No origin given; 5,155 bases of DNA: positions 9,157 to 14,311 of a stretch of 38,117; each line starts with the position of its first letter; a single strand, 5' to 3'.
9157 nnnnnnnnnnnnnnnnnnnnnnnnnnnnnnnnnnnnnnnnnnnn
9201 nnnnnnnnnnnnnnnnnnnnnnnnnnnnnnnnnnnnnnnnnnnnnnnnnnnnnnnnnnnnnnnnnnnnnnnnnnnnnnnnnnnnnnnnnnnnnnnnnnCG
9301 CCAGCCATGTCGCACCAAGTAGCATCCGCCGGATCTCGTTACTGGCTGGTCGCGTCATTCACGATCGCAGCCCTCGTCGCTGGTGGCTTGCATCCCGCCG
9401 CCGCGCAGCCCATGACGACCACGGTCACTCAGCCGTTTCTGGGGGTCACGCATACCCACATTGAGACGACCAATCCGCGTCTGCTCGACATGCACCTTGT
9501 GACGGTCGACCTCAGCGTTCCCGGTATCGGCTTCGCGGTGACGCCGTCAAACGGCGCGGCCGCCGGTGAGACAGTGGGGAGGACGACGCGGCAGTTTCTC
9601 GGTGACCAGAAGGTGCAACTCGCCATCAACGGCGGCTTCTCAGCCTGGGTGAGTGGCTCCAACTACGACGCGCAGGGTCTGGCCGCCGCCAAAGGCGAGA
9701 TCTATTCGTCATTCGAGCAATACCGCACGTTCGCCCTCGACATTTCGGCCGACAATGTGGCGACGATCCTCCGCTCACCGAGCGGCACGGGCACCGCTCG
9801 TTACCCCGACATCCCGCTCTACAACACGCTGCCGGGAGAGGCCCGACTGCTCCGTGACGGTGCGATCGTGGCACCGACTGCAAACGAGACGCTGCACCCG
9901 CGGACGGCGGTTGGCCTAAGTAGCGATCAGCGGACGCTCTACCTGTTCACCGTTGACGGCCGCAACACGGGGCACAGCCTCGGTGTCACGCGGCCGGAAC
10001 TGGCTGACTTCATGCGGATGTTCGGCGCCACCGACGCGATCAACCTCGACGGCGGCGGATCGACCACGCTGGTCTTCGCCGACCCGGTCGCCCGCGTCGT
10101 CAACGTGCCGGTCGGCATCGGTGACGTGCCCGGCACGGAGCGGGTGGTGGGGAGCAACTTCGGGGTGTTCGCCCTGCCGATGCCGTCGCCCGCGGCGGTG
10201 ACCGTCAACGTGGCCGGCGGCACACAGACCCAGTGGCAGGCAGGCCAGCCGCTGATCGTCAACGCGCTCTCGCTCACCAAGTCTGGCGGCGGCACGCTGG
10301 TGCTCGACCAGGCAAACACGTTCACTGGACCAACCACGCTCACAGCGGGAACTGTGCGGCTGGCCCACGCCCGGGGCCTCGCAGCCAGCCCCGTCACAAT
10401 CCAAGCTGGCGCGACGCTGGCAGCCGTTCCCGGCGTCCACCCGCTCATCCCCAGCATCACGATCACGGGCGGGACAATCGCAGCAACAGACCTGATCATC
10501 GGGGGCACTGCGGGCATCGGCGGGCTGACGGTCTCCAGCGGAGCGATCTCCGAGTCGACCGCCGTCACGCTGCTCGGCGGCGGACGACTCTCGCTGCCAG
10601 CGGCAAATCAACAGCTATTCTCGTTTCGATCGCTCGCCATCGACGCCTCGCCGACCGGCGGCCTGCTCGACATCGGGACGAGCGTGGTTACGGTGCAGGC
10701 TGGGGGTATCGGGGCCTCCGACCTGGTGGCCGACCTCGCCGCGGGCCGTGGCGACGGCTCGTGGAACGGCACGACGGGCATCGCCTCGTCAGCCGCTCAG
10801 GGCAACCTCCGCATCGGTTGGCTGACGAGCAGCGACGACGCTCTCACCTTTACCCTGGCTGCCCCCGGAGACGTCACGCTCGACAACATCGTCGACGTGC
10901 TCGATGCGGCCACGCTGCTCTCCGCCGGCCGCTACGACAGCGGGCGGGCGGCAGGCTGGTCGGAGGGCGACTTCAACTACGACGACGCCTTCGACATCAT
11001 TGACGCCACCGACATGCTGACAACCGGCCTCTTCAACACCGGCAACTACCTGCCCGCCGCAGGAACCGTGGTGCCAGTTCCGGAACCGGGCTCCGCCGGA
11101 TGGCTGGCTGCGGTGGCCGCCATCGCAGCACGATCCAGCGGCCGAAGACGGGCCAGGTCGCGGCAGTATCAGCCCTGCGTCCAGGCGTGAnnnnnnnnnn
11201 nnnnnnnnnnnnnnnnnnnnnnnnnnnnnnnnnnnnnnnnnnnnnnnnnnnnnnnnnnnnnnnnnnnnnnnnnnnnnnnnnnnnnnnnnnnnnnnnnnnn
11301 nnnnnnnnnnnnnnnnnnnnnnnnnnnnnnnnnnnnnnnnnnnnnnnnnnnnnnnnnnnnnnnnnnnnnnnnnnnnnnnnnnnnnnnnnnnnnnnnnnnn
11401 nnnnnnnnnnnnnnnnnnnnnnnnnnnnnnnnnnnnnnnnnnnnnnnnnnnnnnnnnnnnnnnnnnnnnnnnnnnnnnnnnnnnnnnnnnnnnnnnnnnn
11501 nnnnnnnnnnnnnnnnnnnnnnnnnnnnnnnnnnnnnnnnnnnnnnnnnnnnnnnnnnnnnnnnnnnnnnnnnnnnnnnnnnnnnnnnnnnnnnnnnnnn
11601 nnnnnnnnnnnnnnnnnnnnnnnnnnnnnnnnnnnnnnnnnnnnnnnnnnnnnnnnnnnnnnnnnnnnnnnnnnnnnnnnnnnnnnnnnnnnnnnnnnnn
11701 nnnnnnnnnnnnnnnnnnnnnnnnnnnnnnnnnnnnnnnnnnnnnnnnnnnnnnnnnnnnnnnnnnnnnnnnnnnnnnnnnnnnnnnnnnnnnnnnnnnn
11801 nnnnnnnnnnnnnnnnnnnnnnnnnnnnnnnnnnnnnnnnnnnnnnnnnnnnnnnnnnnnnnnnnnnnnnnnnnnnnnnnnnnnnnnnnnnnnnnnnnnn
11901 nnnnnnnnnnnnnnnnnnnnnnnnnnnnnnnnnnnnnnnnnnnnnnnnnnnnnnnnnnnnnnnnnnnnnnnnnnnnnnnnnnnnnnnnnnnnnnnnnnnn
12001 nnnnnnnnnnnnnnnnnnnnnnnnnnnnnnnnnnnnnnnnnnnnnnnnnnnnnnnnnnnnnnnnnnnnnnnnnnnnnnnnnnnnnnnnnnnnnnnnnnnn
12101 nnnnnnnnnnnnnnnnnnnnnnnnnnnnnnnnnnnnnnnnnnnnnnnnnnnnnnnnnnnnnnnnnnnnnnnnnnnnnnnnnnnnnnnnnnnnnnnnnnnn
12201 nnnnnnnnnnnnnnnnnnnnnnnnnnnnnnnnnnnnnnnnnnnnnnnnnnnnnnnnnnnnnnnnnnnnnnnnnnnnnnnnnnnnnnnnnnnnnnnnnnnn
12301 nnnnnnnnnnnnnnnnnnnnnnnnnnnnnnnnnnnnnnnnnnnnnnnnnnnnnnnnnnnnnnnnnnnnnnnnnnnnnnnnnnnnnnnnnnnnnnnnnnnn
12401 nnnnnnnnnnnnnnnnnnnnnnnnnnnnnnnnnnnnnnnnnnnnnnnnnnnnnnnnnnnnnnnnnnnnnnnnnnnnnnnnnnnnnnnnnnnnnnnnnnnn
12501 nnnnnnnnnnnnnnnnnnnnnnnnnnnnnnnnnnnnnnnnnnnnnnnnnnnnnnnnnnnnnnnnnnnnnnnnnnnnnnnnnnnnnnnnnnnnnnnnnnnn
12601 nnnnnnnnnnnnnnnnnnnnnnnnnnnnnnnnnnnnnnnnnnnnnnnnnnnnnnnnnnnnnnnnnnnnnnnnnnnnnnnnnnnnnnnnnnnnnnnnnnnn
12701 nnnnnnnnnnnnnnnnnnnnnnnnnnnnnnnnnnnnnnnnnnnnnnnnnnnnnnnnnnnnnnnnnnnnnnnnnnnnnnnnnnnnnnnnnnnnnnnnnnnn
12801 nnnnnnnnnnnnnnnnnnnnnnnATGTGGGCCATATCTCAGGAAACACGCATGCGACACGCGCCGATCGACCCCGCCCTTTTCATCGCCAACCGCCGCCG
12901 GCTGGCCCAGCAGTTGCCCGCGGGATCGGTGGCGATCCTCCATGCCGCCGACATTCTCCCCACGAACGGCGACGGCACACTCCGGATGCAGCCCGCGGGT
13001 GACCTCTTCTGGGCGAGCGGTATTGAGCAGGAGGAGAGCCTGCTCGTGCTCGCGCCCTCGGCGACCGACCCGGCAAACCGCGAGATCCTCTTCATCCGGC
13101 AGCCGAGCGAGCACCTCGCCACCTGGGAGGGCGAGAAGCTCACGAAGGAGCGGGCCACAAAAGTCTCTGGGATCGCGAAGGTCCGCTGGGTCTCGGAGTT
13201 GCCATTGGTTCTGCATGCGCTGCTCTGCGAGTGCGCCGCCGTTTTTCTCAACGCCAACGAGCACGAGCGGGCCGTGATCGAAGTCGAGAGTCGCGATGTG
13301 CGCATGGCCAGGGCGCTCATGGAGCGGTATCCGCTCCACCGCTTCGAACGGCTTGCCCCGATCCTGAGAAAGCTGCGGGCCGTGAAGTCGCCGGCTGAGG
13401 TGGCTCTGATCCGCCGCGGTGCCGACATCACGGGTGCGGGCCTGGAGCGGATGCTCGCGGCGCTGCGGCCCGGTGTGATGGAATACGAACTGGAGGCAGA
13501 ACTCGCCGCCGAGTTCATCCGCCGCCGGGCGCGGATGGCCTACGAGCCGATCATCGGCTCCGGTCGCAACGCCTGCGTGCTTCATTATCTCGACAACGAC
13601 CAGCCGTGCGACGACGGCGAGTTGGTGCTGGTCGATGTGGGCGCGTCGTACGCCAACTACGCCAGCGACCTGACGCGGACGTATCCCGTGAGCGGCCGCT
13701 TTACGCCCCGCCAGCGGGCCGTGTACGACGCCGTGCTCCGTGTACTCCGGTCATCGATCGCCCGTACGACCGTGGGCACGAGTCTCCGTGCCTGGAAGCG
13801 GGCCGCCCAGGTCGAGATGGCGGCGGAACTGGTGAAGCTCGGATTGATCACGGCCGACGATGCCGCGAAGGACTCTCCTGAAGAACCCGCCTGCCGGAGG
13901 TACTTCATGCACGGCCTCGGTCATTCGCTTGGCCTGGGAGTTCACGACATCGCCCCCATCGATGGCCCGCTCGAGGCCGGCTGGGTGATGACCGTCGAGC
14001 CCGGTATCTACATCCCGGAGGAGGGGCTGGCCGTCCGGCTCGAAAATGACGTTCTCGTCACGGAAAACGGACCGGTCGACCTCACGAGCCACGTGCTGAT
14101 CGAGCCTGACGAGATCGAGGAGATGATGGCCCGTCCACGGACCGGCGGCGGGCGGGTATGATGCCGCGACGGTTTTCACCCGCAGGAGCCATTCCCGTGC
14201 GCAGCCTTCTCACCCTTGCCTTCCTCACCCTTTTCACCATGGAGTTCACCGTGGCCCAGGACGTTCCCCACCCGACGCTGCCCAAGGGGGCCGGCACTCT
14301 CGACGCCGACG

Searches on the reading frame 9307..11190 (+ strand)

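Call 11: search_protein_families(library=pfam, proteins=[window:9307-11190:+], max_evalue=0.0001)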
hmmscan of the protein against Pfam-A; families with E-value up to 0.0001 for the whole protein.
window:9307-11190:+ (627 aa): 2 families
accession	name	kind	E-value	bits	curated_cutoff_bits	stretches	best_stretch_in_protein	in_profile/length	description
PF09992.14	NAGPA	-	4.7e-29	102.2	25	1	102-288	2-169/169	Phosphodiester glycosidase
PF12951.13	PATR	-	5.9e-09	36.3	27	1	323-352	1-30/30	Passenger-associated-transport-repeat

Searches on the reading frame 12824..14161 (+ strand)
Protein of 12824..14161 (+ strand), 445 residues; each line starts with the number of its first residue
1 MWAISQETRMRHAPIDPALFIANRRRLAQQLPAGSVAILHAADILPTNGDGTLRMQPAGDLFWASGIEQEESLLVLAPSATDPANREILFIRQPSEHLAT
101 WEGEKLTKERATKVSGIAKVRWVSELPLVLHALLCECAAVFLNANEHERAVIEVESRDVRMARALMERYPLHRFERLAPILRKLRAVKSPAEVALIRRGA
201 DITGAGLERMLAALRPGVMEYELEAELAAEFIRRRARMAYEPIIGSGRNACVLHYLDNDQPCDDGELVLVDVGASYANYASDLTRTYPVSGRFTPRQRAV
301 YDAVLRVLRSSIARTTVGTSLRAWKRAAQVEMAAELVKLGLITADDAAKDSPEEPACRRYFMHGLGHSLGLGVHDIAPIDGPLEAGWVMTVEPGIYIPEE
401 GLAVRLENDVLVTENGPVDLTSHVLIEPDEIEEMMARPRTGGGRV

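Call 11: search_protein_families(library=pfam, proteins=[window:12824-14161:+], max_evalue=0.0001)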
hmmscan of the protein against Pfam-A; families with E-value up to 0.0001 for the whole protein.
window:12824-14161:+ (445 aa): 2 families
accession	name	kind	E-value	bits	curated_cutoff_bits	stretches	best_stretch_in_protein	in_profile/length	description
PF00557.29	Peptidase_M24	-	3.7e-54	184.1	23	1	195-414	2-208/208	Metallopeptidase family M24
PF05195.22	AMP_N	-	6.3e-23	81.2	24.6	1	20-137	1-117/121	Aminopeptidase P, N-terminal domain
